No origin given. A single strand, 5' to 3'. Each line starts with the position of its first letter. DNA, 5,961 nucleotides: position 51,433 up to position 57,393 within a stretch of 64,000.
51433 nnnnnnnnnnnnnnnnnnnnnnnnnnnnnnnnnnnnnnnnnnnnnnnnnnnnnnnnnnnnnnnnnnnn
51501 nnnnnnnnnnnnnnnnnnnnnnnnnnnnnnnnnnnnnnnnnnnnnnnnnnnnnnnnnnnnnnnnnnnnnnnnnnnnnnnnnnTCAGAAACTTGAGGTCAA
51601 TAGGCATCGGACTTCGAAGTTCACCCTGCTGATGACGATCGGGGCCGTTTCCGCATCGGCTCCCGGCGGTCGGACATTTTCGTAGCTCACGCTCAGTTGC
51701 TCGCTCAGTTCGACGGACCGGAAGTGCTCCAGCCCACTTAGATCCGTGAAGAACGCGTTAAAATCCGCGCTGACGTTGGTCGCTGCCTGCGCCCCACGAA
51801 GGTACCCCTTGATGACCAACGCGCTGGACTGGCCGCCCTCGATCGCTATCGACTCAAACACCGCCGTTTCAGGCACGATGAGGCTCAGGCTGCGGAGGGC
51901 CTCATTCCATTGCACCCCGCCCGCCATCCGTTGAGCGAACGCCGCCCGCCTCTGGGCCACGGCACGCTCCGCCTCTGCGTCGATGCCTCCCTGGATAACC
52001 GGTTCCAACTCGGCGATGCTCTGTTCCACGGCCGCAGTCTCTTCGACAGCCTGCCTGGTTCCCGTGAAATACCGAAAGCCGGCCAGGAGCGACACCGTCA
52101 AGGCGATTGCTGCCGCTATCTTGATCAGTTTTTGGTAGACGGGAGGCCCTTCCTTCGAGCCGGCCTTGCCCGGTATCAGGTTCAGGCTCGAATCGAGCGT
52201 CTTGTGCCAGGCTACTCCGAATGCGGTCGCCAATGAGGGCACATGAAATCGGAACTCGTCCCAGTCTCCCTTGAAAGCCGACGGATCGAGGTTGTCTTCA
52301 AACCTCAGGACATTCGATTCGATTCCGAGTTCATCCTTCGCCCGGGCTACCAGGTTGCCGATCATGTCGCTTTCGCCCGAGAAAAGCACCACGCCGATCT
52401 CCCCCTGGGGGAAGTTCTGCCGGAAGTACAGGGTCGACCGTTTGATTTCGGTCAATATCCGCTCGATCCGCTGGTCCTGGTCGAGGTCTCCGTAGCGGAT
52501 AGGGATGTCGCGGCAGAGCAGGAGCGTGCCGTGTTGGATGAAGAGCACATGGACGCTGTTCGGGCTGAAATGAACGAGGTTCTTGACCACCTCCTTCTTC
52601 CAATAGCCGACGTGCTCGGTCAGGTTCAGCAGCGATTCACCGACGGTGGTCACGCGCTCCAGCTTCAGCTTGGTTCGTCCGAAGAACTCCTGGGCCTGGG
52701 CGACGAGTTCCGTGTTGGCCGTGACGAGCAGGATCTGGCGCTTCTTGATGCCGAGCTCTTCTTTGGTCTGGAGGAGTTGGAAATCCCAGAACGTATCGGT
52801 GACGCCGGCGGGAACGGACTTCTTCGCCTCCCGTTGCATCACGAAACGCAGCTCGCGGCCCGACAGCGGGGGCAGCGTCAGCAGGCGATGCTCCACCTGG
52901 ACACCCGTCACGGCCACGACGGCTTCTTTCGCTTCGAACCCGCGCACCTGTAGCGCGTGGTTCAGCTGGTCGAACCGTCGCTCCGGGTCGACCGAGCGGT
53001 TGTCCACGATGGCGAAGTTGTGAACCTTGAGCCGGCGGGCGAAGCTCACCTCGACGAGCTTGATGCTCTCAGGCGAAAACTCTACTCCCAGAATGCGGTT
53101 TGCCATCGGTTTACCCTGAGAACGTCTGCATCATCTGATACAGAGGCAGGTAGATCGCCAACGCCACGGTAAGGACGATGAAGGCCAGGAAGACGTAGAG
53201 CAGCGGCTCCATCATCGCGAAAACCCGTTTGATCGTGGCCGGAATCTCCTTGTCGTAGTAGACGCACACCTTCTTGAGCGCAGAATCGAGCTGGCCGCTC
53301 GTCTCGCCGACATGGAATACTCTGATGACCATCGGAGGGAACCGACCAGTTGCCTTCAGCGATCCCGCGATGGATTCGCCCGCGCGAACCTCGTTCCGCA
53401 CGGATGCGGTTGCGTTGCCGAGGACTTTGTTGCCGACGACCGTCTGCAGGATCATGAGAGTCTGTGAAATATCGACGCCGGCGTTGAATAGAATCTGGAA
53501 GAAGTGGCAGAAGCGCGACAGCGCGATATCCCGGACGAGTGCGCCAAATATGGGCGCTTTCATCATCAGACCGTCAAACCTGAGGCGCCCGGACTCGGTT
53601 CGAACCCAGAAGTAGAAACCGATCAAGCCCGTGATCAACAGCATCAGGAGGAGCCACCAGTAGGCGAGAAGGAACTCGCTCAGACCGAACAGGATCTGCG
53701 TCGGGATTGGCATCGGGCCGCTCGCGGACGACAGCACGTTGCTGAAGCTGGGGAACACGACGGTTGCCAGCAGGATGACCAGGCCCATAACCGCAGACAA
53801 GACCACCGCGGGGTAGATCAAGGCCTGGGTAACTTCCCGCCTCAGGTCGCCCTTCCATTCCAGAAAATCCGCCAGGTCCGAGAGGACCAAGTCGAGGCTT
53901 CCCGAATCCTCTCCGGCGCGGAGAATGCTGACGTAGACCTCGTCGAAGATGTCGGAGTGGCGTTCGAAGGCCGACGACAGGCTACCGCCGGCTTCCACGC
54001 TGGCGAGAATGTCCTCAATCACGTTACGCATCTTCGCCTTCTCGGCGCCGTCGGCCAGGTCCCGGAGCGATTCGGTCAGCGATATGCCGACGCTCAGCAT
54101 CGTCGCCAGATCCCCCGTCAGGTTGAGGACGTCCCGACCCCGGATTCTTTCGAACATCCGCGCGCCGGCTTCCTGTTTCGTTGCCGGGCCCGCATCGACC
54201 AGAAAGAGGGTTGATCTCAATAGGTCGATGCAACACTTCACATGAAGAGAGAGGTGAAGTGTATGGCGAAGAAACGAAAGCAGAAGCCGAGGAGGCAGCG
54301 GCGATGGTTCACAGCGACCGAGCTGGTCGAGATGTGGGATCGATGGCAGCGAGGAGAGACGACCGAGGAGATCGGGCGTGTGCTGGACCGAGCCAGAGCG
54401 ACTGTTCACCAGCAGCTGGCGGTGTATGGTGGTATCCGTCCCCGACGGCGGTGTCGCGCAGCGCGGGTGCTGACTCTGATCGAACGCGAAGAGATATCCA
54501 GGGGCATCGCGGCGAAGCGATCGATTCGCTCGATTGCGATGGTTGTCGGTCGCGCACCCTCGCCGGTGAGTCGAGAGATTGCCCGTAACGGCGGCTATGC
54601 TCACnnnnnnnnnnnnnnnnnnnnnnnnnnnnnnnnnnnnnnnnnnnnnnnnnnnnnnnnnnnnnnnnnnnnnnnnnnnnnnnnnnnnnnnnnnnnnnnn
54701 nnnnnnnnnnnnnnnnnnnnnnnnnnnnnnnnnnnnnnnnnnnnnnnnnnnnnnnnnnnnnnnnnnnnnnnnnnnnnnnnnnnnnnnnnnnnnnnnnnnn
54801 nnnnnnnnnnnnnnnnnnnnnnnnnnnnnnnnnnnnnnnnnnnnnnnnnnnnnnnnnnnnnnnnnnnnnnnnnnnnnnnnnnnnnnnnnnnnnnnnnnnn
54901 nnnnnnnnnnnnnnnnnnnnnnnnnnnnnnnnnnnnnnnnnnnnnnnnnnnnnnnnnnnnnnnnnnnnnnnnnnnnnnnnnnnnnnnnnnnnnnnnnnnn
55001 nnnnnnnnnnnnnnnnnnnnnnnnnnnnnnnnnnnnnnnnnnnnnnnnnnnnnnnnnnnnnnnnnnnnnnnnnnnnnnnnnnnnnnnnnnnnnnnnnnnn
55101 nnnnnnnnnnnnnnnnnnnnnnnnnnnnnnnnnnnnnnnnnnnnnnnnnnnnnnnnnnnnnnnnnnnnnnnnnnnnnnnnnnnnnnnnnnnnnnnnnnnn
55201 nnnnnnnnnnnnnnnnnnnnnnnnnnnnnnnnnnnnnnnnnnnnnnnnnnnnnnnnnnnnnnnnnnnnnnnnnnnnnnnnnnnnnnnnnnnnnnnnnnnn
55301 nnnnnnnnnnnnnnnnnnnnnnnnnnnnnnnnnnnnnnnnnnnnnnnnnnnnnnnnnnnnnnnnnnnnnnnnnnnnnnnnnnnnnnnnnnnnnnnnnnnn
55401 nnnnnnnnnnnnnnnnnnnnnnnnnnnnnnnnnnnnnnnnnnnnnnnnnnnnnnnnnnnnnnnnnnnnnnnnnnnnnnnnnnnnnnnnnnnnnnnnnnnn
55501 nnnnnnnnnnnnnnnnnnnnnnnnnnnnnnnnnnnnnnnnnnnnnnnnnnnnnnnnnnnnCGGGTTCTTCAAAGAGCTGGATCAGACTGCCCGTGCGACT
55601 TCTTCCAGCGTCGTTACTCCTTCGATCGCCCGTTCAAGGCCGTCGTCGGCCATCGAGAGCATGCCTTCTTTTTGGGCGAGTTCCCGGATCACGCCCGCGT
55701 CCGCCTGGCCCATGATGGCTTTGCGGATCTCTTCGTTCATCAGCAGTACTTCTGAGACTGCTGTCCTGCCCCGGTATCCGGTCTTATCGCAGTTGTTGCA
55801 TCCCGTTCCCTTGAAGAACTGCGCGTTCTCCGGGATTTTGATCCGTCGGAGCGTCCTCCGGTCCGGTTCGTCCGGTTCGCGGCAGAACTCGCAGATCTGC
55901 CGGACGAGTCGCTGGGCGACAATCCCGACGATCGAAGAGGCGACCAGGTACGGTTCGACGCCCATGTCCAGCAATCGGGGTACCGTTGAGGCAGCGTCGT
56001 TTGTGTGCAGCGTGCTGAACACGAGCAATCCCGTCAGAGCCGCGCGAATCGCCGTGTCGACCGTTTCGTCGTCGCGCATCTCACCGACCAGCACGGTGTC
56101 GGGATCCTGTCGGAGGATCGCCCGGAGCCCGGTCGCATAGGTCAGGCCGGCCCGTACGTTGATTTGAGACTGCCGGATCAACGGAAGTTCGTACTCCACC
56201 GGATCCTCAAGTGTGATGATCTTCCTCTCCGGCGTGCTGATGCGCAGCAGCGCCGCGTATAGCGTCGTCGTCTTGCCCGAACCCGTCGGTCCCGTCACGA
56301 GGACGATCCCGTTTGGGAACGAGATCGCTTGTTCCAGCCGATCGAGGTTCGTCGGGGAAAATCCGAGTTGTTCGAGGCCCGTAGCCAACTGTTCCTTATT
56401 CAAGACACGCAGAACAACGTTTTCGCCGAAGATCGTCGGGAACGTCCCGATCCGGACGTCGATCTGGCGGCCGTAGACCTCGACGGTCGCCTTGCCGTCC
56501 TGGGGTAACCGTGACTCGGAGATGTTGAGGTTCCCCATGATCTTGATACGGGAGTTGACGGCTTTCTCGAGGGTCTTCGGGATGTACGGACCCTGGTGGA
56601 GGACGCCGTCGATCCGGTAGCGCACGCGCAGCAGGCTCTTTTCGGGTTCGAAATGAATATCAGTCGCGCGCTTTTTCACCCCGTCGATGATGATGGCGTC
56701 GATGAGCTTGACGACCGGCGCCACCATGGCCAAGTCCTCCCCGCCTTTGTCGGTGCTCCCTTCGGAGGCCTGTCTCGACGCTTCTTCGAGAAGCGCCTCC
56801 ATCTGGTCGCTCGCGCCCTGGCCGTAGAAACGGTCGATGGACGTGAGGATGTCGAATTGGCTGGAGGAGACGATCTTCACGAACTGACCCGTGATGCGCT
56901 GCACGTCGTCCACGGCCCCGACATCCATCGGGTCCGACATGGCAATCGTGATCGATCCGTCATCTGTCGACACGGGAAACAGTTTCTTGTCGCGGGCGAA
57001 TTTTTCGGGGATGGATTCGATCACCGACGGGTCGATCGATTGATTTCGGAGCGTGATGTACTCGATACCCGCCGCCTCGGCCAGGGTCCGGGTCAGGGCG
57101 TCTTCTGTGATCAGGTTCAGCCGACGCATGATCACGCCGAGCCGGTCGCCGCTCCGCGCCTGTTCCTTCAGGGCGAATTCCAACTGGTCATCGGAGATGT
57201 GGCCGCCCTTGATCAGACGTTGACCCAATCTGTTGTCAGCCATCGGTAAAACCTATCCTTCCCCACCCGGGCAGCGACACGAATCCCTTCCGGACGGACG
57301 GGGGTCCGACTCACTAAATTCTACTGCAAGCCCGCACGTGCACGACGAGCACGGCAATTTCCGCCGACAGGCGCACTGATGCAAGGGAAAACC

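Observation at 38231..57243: Complete MSHA/T2SS-like type IV filament locus in an Acidobacteriota-like genome, with an embedded cyclase-kinase gene and an inactivated platform gene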

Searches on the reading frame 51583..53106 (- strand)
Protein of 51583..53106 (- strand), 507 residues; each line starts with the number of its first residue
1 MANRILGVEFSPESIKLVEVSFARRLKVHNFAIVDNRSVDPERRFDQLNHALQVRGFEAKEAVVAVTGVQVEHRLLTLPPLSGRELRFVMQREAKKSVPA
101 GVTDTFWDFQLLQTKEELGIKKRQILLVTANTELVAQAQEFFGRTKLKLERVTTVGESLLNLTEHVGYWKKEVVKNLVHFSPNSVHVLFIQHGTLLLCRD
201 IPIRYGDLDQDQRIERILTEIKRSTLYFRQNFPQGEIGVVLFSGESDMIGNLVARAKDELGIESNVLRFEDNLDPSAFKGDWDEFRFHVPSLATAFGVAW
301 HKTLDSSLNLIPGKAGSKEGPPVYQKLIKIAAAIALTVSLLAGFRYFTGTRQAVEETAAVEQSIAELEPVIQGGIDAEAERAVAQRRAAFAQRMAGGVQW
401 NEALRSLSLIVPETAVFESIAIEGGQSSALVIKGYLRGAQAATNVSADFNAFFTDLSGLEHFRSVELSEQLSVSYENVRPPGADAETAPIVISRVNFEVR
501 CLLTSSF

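Call 5: search_protein_families(library=pfam, proteins=[window:51583-53106:-], max_evalue=0.01)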
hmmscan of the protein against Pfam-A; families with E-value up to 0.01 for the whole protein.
window:51583-53106:- (507 aa): 1 family
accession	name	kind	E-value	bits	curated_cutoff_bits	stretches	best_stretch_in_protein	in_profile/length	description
PF11104.14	PilM_2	-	4.4e-13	49.3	27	1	7-149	1-152/340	Type IV pilus assembly protein PilM;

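Call 21: search_protein_families(library=ncbifam, proteins=[window:51583-53106:-], max_evalue=0.001)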
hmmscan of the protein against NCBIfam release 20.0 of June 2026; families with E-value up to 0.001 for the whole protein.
window:51583-53106:- (507 aa): 2 families
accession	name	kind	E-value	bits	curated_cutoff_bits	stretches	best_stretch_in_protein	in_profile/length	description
TIGR01175.1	pilM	subfamily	3.2e-15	56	133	1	3-154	3-164/348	type IV pilus assembly protein PilM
NF045709.1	Amuc_1101_fam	equivalog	3.6e-09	36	650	1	58-159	67-165/608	Amuc_1101 family PilM-like pilus complex protein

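Call 48: search_solved_structures(query=window:51583-53106:-, max_evalue=0.01)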
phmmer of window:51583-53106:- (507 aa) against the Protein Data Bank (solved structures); distinct sequences matched with E-value up to 0.01: 1.
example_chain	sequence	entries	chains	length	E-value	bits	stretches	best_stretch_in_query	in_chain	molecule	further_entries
3jc8_Ma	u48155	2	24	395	0.0068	18.6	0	51-206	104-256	Type IV pilus biogenesis protein PilM | PilM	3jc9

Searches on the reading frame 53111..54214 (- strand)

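Call 21: search_protein_families(library=ncbifam, proteins=[window:53111-54214:-], max_evalue=0.001)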
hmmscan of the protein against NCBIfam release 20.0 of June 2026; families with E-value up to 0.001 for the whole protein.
window:53111-54214:- (367 aa): 6 families
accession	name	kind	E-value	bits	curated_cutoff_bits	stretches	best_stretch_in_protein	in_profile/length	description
TIGR02120.1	GspF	equivalog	4.8e-92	309.3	424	1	10-363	45-399/401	type II secretion system inner membrane protein GspF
NF052607.1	T4PiliAsmPilCThrm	equivalog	3.9e-77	260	700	1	33-366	72-405/406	type IV pilus assembly protein PilC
NF052606.1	T4PiliAsmPilCMyx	equivalog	9.4e-75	252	700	1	23-363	76-416/419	type IV pilus assembly protein PilC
NF007861.0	PRK10573.1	equivalog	1.5e-62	211.9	401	1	24-366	56-399/401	protein transport protein HofC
NF047826.1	T3SSXpsF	equivalog_domain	4.2e-62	210.2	650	1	24-363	63-402/405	type II secretion system protein XpsF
NF041012.2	T4P_ComGB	equivalog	2.8e-41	142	240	1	32-363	6-332/332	competence type IV pilus assembly protein ComGB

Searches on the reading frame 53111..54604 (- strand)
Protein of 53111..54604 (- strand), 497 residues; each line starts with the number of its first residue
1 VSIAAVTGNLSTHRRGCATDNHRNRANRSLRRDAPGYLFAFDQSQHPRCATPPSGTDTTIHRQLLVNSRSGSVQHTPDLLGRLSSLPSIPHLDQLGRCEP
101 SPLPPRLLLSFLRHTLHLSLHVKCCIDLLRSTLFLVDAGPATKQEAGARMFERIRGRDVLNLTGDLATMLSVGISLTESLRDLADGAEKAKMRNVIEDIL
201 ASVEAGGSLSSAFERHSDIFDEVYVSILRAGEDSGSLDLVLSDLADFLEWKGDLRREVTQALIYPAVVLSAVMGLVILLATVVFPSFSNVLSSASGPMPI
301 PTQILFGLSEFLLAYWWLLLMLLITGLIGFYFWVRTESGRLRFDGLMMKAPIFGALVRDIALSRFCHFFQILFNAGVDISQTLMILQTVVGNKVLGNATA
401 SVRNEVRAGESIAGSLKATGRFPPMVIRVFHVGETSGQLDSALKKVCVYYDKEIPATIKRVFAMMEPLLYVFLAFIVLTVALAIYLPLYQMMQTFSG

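Call 5: search_protein_families(library=pfam, proteins=[window:53111-54604:-], max_evalue=0.01)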
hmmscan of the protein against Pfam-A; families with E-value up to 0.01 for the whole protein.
window:53111-54604:- (497 aa): 1 family
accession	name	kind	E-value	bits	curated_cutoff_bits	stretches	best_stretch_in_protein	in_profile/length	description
PF00482.28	T2SSF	-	1.1e-52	177.7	25.2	2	165-285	4-125/125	Type II secretion system (T2SS), protein F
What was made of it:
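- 53111..54209 (-): 3' part of gspF (platform protein, ~366 codons). Pfam T2SSF, two domains, 177.7 bits (call 5).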

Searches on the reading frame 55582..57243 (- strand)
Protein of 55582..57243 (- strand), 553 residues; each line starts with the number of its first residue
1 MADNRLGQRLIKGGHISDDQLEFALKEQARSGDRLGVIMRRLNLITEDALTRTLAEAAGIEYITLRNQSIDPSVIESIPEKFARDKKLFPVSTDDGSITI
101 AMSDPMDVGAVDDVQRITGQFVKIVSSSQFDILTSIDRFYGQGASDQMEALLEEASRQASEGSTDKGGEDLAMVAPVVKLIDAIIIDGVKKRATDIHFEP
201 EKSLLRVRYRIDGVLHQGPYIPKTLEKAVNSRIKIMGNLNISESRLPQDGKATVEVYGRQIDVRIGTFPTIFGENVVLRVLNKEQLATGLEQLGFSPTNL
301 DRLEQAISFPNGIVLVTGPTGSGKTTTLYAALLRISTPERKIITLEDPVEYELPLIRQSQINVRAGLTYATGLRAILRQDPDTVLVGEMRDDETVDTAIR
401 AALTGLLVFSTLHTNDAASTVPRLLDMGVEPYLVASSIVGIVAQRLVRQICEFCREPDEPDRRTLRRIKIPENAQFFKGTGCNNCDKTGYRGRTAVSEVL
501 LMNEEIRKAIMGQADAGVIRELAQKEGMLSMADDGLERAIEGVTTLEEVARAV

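Call 5: search_protein_families(library=pfam, proteins=[window:55582-57243:-], max_evalue=0.01)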
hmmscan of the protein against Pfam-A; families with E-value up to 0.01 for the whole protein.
window:55582-57243:- (553 aa): 8 families
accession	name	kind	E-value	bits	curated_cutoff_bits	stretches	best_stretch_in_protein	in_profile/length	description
PF00437.27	T2SSE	-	8.1e-126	420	24.9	1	174-551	5-370/370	Type II/IV secretion system protein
PF05157.20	MshEN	-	3.6e-20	72.2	23.1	1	59-144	2-88/90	MshEN domain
PF25199.1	nSTAND_NTPase5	-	5.2e-05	23.5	34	1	312-348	42-79/145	Novel STAND NTPase 5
PF13191.12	AAA_16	-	0.00011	23.2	32.6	1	308-399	21-116/167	AAA ATPase domain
PF13476.12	AAA_23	-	0.00012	23.2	27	1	305-330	13-38/201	AAA domain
PF13555.12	AAA_29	-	0.0013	18.9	27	1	308-330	18-41/61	P-loop containing region of AAA domain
PF20720.3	nSTAND3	-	0.0015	18.7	27.2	1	311-352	17-58/155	Novel STAND NTPase 3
PF13401.12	AAA_22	-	0.0037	18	27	0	311-335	5-29/130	AAA domain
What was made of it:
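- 55582..57243 (-): gspE/mshE-like assembly ATPase, intact (553 aa). It has an N-terminal MshEN c-di-GMP-type motif, Walker A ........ and two CxxC pairs. Pfam T2SSE 420 bits and MshEN 72 bits (call 5).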

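Call 13: find_encoding_contigs(protein=window:55582-57243:-, flank=10000, max_places=8)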
Protein window:55582-57243:- (553 aa): no gene with exactly this product is on record in the collection.

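Call 14: find_related_loci(query=window:55582-57243:-, collection=genome_contigs, flank=10000)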
Query window:55582-57243:- (553 aa) in genome_contigs; peptide patterns used: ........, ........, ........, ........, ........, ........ (x = any residue, [..] = any of these).
600 stretches matched a pattern (row limit reached: there are more); 552 encode a relative of the query (tblastn E <= 1e-3); the best 80 are kept; 80 distinct loci.
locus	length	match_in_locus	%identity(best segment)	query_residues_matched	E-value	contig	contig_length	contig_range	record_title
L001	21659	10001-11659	78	1-553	0e+0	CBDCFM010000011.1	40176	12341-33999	MAG: Terriglobia bacterium isolate c54ba7f5-15f4-4a56-8061-a18d687d4eea genome assembly, contig: contig_11, whole genome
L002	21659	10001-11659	77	1-553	0e+0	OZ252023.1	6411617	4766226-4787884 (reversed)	MAG: Terriglobia bacterium isolate 4b86926d-b30a-48b0-93b4-9238d0c5afee genome assembly, chromosome: 1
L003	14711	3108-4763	52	1-553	0e+0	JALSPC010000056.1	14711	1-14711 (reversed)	MAG: bacterium isolate 356-284_metabat2_scaf2bin.022 356-284_scaffold_2046_c1, whole genome shotgun sequence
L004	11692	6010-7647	52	6-553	0e+0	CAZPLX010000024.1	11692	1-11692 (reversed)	MAG TPA_asm: uncultured bacterium isolate binchicken_co275_513 genome assembly, contig: NODE_8426_length_11692_cov_4.618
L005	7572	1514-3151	51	4-551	0e+0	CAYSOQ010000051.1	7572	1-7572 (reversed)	MAG TPA_asm: uncultured bacterium isolate binchicken_co275_14 genome assembly, contig: NODE_16740_length_7572_cov_5.2878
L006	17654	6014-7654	49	6-551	0e+0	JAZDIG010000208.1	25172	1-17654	MAG: Candidatus Glassbacteria bacterium isolate MEGAHIT-group-0.387 k141_1267204, whole genome shotgun sequence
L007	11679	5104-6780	49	1-551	0e+0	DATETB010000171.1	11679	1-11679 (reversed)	MAG TPA_asm: Candidatus Brocadiales bacterium isolate SMAG_U8304 k141_2578181, whole genome shotgun sequence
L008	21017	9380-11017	50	6-551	3e-179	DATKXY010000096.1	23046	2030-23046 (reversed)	MAG TPA_asm: archaeon isolate SMAG_U14205 k141_461342, whole genome shotgun sequence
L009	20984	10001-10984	84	225-553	2e-178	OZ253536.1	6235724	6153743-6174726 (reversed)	MAG: Terriglobia bacterium isolate 570eb75b-1a66-44b7-9e00-175d82520f17 genome assembly, chromosome: 1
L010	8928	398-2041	49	6-552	4e-177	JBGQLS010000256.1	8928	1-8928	MAG: Anaeromyxobacteraceae bacterium isolate OBJ2_061818_050_32 k141_3912845_length_8928_cov_11.3107, whole genome shotg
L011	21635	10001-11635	49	6-551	7e-177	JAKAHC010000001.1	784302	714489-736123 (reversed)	MAG: Deltaproteobacteria bacterium isolate WY2.bin79 NODE_2_length_784302_cov_4.333317, whole genome shotgun sequence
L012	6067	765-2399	49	6-551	2e-179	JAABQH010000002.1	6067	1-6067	MAG: Deltaproteobacteria bacterium isolate S05.Bin005 NODE_101_length_6067_cov_9.43689, whole genome shotgun sequence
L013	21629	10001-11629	50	6-549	2e-176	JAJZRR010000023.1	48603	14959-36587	MAG: Deltaproteobacteria bacterium isolate SKS1.bin98 NODE_1191_length_48603_cov_33.326574, whole genome shotgun sequenc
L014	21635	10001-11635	49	6-551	6e-176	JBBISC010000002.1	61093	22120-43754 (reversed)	MAG: Deltaproteobacteria bacterium isolate STS170223_bin_364 NODE_431_length_61093_cov_5.021200, whole genome shotgun se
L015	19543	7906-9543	49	5-551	1e-175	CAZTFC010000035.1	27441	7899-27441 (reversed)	MAG TPA_asm: uncultured bacterium isolate binchicken_co43_350 genome assembly, contig: NODE_2826_length_27441_cov_43.411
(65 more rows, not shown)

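Call 21: search_protein_families(library=ncbifam, proteins=[window:55582-57243:-], max_evalue=0.001)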
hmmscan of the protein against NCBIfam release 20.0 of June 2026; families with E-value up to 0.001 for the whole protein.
window:55582-57243:- (553 aa): 22 families
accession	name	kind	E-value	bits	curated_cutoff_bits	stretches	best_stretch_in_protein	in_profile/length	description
TIGR02533.1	type_II_gspE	equivalog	1.5e-171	571.3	630.25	1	76-551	2-484/486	type II secretion system ATPase GspE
TIGR02538.1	type_IV_pilB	equivalog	2.1e-163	544.9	675.65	1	6-552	2-561/564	type IV-A pilus assembly ATPase PilB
NF053534.1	T4PilAsmATPsTfpB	equivalog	5.5e-132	441.1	850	1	44-553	62-582/584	type IV pilus assembly ATPase TfpB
NF007755.0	PRK10436.1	equivalog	7.8e-128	427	617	1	91-552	22-458/465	type II secretion system protein GspE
NF041000.1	ATPase_ComGA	equivalog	2.8e-71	239.6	300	1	183-448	2-266/267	competence type IV pilus ATPase ComGA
TIGR01420.1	pilT_fam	subfamily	2.5e-52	178.2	319.1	1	181-450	2-271/343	PilT/PilU family type 4a pilus ATPase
TIGR02525.1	plasmid_TraJ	equivalog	3.7e-25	88.7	368.3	1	277-427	121-272/372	plasmid transfer ATPase TraJ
TIGR02524.1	dot_icm_DotB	equivalog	1.2e-23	83.9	463.3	1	303-425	126-257/358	Dot/Icm type IV secretion system ATPase DotB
NF008411.1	PRK11234.1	equivalog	3.7e-17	62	1170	1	4-159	482-637/723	cyclic di-3',5'-guanylate-activated glycosyltransferase NfrB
NF058587.1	archaellum_moto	equivalog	5e-15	55.2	550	1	314-426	278-395/527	archaellum flagellar ATPase motor FlaI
NF053729.1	c-di-GMP_motif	domain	1.2e-14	53.8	38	1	5-56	1-52/53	cyclic di-GMP-binding domain-containing protein, MshE-related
TIGR02782.1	TrbB_P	equivalog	3.1e-14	53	304.55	1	298-424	124-252/303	P-type conjugative transfer ATPase TrbB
TIGR02788.1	VirB11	equivalog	7.7e-14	51.4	249.95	1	303-429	137-267/308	P-type DNA transfer ATPase VirB11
TIGR03819.1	heli_sec_ATPase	hypoth_equivalog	1e-13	51.2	373.15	1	273-429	139-302/340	TadA family conjugal transfer-associated ATPase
NF012033.0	PRK15489.1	equivalog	7.8e-12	44.1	537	1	4-141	491-628/703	glycosyl transferase family protein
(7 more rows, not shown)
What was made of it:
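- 55582..57243 (-): NF053729 scores 53.8 against a cutoff of 38; GspE 571 is below 630 and PilB 545 is below 676 (call 21).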

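Call 46: search_solved_structures(query=window:55582-57243:-, max_evalue=1e-20)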
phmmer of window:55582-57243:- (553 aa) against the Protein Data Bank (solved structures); distinct sequences matched with E-value up to 1e-20: 20.
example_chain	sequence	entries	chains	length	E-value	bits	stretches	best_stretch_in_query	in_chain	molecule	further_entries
6f8l_G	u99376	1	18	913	6.3e-151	506.5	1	6-550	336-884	Type IV pilus assembly protein PilF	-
5zfr_A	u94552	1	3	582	1.5e-136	459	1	3-552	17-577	Type IV pilus biogenesis ATPase PilB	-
6olj_C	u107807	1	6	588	1.1e-132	446.3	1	3-552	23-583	Type IV pilus biogenesis ATPase PilB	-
5tsg_B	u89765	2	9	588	2e-132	445.5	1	3-552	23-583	Type IV pilus biogenesis ATPase PilB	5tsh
3jc8_Ba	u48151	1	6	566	4.7e-129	434.3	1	4-550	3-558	Type IV-A pilus assembly ATPase PilB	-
5oiu_A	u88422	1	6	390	1.7e-114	386.3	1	179-550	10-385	Type IV pilus assembly protein PilF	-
5it5_F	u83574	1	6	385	1.8e-114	386.2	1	179-550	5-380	ATP binding motif-containing protein PilF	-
6ejf_A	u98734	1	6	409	2.3e-114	385.9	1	179-550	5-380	Type IV pilus assembly protein PilF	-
4pht_A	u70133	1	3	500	3.6e-111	375.3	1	86-552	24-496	General secretory pathway protein E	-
1p9r_A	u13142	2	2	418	7.3e-109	367.7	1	174-551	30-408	General secretion pathway protein E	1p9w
4kss_A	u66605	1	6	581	2.5e-108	366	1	175-552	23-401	Type II secretion system protein E, hemolysin-coregulated protein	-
4ksr_A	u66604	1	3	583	2.5e-108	366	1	175-552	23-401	Type II secretion system protein E, Hemolysin-coregulated protein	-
5fl3_A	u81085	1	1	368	2.7e-31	111.8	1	189-448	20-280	PILI RETRACTION PROTEIN PILT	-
2eyu_A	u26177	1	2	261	3.3e-30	108.3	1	310-450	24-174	twitching motility protein PilT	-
3jvu_A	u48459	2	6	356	4e-30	107.9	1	209-449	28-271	Twitching mobility protein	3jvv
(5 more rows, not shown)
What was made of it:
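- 55582..57243 (-): Closest solved structures are PilF and PilB (call 46).
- Among solved structures the ATPase is closer to PilF/PilB than to GspE (506 and 459 bits against 375, call 46).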
